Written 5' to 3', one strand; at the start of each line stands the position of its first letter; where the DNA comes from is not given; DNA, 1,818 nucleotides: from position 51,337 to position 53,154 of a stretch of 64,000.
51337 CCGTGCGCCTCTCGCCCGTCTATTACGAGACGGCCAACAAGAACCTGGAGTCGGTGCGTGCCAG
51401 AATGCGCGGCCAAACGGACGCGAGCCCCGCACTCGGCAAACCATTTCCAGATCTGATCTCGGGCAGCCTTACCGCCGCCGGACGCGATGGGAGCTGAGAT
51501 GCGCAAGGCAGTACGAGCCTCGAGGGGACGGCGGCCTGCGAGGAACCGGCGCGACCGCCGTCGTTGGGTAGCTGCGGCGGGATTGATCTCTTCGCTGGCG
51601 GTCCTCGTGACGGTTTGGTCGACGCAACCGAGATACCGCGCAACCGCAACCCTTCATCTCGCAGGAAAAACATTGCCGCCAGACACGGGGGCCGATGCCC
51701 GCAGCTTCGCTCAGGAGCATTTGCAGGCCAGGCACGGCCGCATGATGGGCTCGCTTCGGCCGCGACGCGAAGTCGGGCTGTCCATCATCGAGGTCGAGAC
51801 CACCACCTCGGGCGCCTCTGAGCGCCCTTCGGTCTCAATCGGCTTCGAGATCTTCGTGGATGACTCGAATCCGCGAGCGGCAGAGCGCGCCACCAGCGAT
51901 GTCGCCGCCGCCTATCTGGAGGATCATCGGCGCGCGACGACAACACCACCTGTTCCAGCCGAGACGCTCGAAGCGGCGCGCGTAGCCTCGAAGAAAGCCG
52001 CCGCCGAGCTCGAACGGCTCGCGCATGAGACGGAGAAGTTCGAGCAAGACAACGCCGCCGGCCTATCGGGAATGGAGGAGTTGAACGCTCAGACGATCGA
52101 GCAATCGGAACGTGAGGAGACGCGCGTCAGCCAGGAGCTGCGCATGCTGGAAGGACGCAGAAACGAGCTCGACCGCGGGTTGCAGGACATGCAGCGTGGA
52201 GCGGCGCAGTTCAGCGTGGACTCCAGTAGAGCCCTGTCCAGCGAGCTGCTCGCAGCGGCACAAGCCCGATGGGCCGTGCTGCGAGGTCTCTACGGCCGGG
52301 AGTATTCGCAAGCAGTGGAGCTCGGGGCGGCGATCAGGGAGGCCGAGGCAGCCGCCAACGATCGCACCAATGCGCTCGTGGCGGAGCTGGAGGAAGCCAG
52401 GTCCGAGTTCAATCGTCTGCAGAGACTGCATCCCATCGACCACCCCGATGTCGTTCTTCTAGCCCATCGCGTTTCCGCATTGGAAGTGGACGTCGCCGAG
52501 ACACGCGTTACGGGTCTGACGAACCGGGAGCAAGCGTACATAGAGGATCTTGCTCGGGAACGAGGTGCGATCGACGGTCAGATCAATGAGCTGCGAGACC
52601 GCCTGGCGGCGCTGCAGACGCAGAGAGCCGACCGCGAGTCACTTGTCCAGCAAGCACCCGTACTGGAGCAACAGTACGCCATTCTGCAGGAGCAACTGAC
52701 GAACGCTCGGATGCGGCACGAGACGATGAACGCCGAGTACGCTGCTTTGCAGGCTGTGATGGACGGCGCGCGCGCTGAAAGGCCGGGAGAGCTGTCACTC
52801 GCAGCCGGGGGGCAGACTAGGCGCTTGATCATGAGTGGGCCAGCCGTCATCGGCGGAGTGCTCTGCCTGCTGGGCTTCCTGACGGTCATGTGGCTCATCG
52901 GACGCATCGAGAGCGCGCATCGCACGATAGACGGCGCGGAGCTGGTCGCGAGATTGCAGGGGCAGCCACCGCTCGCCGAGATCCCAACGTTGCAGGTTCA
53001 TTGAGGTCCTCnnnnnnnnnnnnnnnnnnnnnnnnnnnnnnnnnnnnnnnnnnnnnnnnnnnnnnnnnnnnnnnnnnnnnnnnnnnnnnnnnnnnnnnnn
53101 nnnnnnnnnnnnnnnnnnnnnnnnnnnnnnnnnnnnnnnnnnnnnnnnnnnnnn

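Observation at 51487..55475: Co-polymerase + Tyr-cluster-less BY-kinase-like ATPase + ExeA/MshM-like ATPase + Sel1 protein appended to tadD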

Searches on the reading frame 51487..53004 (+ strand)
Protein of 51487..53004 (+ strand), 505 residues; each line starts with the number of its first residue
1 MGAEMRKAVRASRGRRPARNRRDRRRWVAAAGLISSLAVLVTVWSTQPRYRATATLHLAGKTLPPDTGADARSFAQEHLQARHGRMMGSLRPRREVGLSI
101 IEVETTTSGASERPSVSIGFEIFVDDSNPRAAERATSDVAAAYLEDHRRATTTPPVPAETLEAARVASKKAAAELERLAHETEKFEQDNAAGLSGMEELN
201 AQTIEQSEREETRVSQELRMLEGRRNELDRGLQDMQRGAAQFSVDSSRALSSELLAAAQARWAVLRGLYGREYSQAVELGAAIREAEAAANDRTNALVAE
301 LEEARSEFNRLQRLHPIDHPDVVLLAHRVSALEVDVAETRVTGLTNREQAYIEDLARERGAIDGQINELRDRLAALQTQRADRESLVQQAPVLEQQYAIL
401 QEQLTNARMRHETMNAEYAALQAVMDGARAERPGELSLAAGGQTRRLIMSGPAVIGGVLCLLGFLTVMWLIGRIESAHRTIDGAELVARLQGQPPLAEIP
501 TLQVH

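Call 4: search_protein_families(library=pfam, proteins=[window:51487-53004:+], max_evalue=0.01)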
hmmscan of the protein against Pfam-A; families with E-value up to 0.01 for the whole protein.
window:51487-53004:+ (505 aa): 0 families

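Call 5: search_protein_families(library=ncbifam, proteins=[window:51487-53004:+], max_evalue=0.01)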
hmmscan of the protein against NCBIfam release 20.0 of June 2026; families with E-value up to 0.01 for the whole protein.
window:51487-53004:+ (505 aa): 3 families
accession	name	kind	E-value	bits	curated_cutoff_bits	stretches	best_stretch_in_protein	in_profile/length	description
NF045487.1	ASRP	equivalog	0.00026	19.7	300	1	346-431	320-405/593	archaea-specific SMC-related protein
TIGR02169.1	SMC_prok_A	equivalog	0.00059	17.6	729.4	1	168-431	247-506/1165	chromosome segregation protein SMC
TIGR03007.1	pepcterm_ChnLen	equivalog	0.00086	17.6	278.85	0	120-414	124-374/498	XrtA system polysaccharide chain length determinant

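Call 9: find_homologous_proteins(query=window:51487-53004:+)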
Query window:51487-53004:+ (505 aa): 6 proteins with E <= 0.001 among 8000 candidates.
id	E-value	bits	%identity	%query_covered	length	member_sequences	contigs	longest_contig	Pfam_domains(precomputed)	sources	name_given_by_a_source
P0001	9.2e-277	936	95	94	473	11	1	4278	-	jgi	jgi:DNA repair exonuclease SbcCD ATPase subunit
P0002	8.5e-120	419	45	94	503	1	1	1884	-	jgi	-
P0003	2.3e-113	398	45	94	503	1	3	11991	-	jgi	jgi:hypothetical protein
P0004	2.7e-112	394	46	99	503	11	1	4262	-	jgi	jgi:uncharacterized protein involved in exopolysaccharide biosynthesis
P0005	9.5e-109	383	44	90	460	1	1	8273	-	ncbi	-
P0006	4.4e-61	226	36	93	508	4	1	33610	-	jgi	jgi:hypothetical protein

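Call 10: find_encoding_contigs(protein=P0006, flank=10000, max_places=3)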
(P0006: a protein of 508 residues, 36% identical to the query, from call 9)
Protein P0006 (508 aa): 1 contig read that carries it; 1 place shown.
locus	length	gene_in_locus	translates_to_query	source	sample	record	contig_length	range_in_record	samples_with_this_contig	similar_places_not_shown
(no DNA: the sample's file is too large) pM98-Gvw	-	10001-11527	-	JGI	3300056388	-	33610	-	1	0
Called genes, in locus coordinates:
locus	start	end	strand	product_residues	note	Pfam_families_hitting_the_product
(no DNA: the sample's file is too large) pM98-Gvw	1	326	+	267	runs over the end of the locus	PF08666:SAF (weak), PF16976:RcpC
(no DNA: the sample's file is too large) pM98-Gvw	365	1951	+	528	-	PF13629:T2SS-T3SS_pil_N, PF00263:Secretin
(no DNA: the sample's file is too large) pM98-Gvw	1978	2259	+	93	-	-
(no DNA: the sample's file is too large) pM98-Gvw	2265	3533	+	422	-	PF13400:Tad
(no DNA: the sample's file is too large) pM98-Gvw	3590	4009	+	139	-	PF07811:TadE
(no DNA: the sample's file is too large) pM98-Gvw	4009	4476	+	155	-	PF07811:TadE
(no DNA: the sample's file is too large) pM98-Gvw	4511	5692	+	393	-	PF13614:AAA_31, PF01656:CbiA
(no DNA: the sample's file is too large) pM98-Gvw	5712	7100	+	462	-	PF00437:T2SSE, PF27713:UCP018868 (weak)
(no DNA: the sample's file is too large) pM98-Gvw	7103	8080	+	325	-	PF19360:TadB_TadC_N (weak), PF00482:T2SSF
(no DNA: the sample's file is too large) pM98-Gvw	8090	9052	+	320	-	PF00482:T2SSF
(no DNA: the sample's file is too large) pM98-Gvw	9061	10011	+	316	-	PF13181:TPR_8 (faint), PF23914:TPR_CcmH_CycH (weak), PF00515:TPR_1 (weak), PF07719:TPR_2 (weak), PF13432:TPR_16 (weak), PF13414:TPR_11 (weak), PF13424:TPR_12 (weak), PF14559:TPR_19 (weak), +6 more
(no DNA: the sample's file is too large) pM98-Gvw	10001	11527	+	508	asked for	-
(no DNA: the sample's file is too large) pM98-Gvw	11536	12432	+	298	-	-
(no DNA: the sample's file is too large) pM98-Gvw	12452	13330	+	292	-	PF13191:AAA_16 (weak), PF13401:AAA_22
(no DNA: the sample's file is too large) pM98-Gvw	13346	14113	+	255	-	PF08238:Sel1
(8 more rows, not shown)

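Call 11: find_encoding_contigs(protein=P0003, flank=10000, max_places=3)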
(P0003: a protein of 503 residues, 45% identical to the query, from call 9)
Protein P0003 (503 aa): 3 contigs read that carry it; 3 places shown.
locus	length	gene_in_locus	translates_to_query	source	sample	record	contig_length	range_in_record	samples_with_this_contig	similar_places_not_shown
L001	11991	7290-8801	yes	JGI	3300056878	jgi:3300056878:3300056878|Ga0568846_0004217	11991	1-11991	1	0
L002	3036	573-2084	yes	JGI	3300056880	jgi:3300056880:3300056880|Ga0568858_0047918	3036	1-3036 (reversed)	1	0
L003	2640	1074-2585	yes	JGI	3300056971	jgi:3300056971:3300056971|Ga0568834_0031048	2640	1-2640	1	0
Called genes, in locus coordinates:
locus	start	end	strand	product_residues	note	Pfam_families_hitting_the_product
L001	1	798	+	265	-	?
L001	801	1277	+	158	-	PF07811:TadE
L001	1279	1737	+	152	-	PF07811:TadE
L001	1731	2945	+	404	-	PF13614:AAA_31 (weak)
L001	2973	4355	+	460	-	PF00437:T2SSE, PF27713:UCP018868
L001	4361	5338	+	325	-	PF19360:TadB_TadC_N (weak), PF00482:T2SSF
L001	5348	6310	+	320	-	PF00482:T2SSF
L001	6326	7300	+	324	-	PF25063:ARM_TT21_C (weak), PF10952:DUF2753 (faint), PF13432:TPR_16, PF14559:TPR_19 (weak), PF00515:TPR_1 (weak), PF07719:TPR_2 (weak), PF13414:TPR_11 (weak), PF14559:TPR_19 (weak), +10 more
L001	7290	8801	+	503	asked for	-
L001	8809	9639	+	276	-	PF01656:CbiA (weak), PF13614:AAA_31 (weak)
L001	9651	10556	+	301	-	PF12775:AAA_7 (faint), PF13191:AAA_16 (weak), PF13245:AAA_19 (weak), PF05729:NACHT (faint), PF13401:AAA_22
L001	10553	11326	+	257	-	PF08238:Sel1 (weak)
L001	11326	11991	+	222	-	?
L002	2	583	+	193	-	?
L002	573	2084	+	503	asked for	-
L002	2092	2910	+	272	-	PF01656:CbiA (weak), PF13614:AAA_31 (weak)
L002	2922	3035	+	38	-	?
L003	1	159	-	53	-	?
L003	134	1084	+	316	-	PF25063:ARM_TT21_C (weak), PF10952:DUF2753 (faint), PF13432:TPR_16, PF14559:TPR_19 (weak), PF00515:TPR_1 (weak), PF07719:TPR_2 (weak), PF13414:TPR_11 (weak), PF14559:TPR_19 (weak), +10 more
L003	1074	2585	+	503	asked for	-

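Call 12: find_encoding_contigs(protein=P0005, flank=10000, max_places=3)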
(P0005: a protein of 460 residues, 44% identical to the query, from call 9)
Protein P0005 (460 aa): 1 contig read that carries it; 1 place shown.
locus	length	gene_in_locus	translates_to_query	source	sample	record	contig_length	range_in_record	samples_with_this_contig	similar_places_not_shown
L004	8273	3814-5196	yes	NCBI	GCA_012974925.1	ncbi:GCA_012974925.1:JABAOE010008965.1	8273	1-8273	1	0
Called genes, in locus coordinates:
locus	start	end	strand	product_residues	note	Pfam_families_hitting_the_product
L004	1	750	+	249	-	?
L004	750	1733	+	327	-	PF00482:T2SSF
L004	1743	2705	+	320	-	PF00482:T2SSF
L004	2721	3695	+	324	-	PF07719:TPR_2 (faint), PF10952:DUF2753 (faint), PF13174:TPR_6 (faint), PF13181:TPR_8 (faint), PF13424:TPR_12 (faint), PF13428:TPR_14 (faint), PF23914:TPR_CcmH_CycH (weak), PF13432:TPR_16, +5 more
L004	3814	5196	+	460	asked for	-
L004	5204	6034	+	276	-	-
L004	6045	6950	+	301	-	PF13191:AAA_16, PF13604:AAA_30 (faint), PF13245:AAA_19, PF13401:AAA_22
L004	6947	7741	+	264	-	-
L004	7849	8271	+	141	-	?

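Call 23: find_related_loci(query=A1, collection=genome_contigs, flank=10000)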
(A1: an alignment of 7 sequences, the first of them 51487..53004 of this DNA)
Query A1 (505 aa) in genome_contigs; peptide patterns used: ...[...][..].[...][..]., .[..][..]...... (x = any residue, [..] = any of these).
314 stretches matched a pattern, but none encodes a relative of the query by tblastn (E <= 1e-3).
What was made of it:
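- Tried and rejected: It found no relative among 185,579 species representatives (call 23).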

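Call 35: search_solved_structures(query=A1, max_evalue=1)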
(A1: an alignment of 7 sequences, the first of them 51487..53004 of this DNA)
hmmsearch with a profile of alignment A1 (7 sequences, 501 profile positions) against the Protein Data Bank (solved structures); distinct sequences matched with E-value up to 1: 2.
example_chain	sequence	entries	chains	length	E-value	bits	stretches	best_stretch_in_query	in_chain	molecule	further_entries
5mg8_B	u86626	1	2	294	0.28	13.3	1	194-232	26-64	Structural maintenance of chromosomes protein 6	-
8i9j_B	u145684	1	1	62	0.85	11.7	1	199-241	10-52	RNA-binding protein E3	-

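Call 46: find_related_loci(query=A1, collection=metagenome_contigs, flank=10000)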
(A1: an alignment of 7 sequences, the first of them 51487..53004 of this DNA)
Query A1 (505 aa) in metagenome_contigs; peptide patterns used: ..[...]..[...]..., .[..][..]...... (x = any residue, [..] = any of these).
400 stretches matched a pattern; 4 encode a relative of the query (tblastn E <= 1e-3); 4 distinct loci.
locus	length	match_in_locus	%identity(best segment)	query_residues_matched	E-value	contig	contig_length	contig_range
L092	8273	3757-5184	44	27-502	3e-123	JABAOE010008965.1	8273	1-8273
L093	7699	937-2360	49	28-502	7e-103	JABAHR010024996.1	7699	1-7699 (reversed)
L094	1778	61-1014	41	185-502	4e-64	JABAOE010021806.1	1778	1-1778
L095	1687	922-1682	61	115-370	1e-58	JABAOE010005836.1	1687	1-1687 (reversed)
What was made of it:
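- Tried and rejected: The metagenome scan added only four contigs (call 46).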

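Call 57: predict_structure(alignment_id=A1)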
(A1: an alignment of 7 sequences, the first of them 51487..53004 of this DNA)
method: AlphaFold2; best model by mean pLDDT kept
length: 505 residues; sequences in the alignment: 7
mean_pLDDT: 81.6   pTM: 0.49
mean pLDDT of the five models: 81.6, 79.4, 79.2, 79.2, 77.8
residues with pLDDT >= 90: 230; 70-90: 160; 50-70: 63; < 50: 52
segments of 3 or more residues with pLDDT < 50: 1-16, 18-21, 450-452, 478-490, 492-505
pLDDT, mean of each block of 10 residues (from residue 1): 42 41 57 63 59 90 72 87 81 76 76 81 87 88 88 85 96 97 91 77 89 97 97 94 76 94 97 96 92 94 96 94 95 92 94 97 96 94 87 92 97 96 86 84 72 58 72 54 47 42 33
secondary structure, 60 per line:
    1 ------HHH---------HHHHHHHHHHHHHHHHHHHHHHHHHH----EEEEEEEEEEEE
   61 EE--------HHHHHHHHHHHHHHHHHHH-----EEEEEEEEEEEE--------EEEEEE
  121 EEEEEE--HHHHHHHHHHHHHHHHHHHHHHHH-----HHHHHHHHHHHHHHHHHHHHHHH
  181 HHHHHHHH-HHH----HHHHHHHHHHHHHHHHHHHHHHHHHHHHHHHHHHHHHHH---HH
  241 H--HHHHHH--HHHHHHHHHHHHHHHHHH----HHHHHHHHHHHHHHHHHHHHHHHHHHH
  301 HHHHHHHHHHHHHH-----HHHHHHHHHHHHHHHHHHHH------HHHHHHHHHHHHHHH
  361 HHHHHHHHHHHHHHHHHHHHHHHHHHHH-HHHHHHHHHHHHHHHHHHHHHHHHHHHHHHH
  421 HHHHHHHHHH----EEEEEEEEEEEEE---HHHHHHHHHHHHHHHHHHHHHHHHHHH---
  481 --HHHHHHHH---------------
elements in order: H19-44 E49-62 H71-89 E95-106 E115-126 H129-152 H158-188 H197-235 H244-249 H252-269 H274-314 H320-339 H346-388 H390-430 E435-447 H451-477 H483-490
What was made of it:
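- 51487..53004 (+): P1: co-polymerase (PCP-2)-like bitopic inner-membrane protein. It has an Arg-rich cytoplasmic N-terminus, TM1 at about residues 26-46, a periplasmic alpha/beta base plus long helices, TM2 at about 446-476, and a roughly 30-aa cytoplasmic tail ending ................. The AlphaFold2 model has pLDDT 81.6 (call 57).
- On Polysaccharide co-polymerase PCP-2 (Wzz/Wzc type) - P1: AlphaFold2 model with pLDDT 81.6 and the expected element order (call 57).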

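Call 60: fold_search(model_id=the predicted structure, library=pdb)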
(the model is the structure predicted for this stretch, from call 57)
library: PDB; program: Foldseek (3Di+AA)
matches with E <= 10: 968; with E <= 0.001: 7
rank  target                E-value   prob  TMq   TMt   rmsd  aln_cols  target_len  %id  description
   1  9r64_I                2.5e-06  1.00  0.20  0.16  29.4       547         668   10  CPS secretion pathway Wza-Wzc_C1 (Conf 0) (released 2026-03-04)
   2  9r68_I                3.9e-06  1.00  0.20  0.15  29.3       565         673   10  CPS secretion pathway Wza-Wzc_C1 (Conf 2) (released 2026-03-04)
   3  9r62_K                5.4e-06  1.00  0.20  0.16  44.3       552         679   11  CPS co-polymerase Wzc_C1 (released 2026-03-04)
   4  9i2q_A                2.6e-05  1.00  0.21  0.17  56.3       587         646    9  Wzc-K540M-3YE MgADP C1 (released 2025-04-30)
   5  9exo_A                5.9e-05  1.00  0.17  0.14  57.3       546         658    9  Wzc-K540M-2YE MgADP C1 (released 2025-04-23)
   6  9exq_A                7.0e-05  1.00  0.21  0.17  57.1       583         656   11  Wzc-K540M-3YE-N711Y MgADP C1 (released 2025-04-23)
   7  7nhr_A                1.3e-04  1.00  0.21  0.16  56.6       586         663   10  Putative transmembrane protein Wzc K540M C1 (released 2021-08-25)
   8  7nyw_B                1.0e-03  0.84  0.16  0.10  50.6       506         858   13  Cryo-EM structure of the MukBEF-MatP-DNA head module (released 2021-07-07)
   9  9a65_B                1.5e-03  0.44  0.12  0.10  59.5       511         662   13  Integrative model of YVAQ-MCPB by crosslinking MS and deep learning (released 2024-09-18)
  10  7nib_A                2.1e-03  0.96  0.23  0.18  46.5       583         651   11  Wzc-K540M-4YE C1 (released 2021-08-25)
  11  9r6b_I                3.0e-03  0.60  0.13  0.11  56.2       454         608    9  CPS secretion pathway Wza-Wzc (Conf 4) (released 2026-03-04)
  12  6rbg_A                3.5e-03  0.54  0.11  0.17  57.7       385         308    9  full-length bacterial polysaccharide co-polymerase (released 2020-11-18)
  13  9r62_I                7.6e-03  0.90  0.14  0.12  19.3       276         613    9  CPS co-polymerase Wzc_C1 (released 2026-03-04)
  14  2ch7_B                9.0e-03  0.60  0.12  0.17  29.1       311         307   14  Crystal structure of the cytoplasmic domain of a bacterial chemoreceptor from Thermotoga maritima (released 2006-04-18)
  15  6h2x                  9.5e-03  0.54  0.13  0.18  32.9       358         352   14  MukB coiled-coil elbow from E. coli (released 2019-03-06)
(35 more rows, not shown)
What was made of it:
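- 51487..53004 (+): The top seven Foldseek PDB hits are Wzc or Wza-Wzc (call 60).
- Closest known: Wzc. Same: The predicted fold of P1 best matches Wzc and Wza-Wzc structures (call 60).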
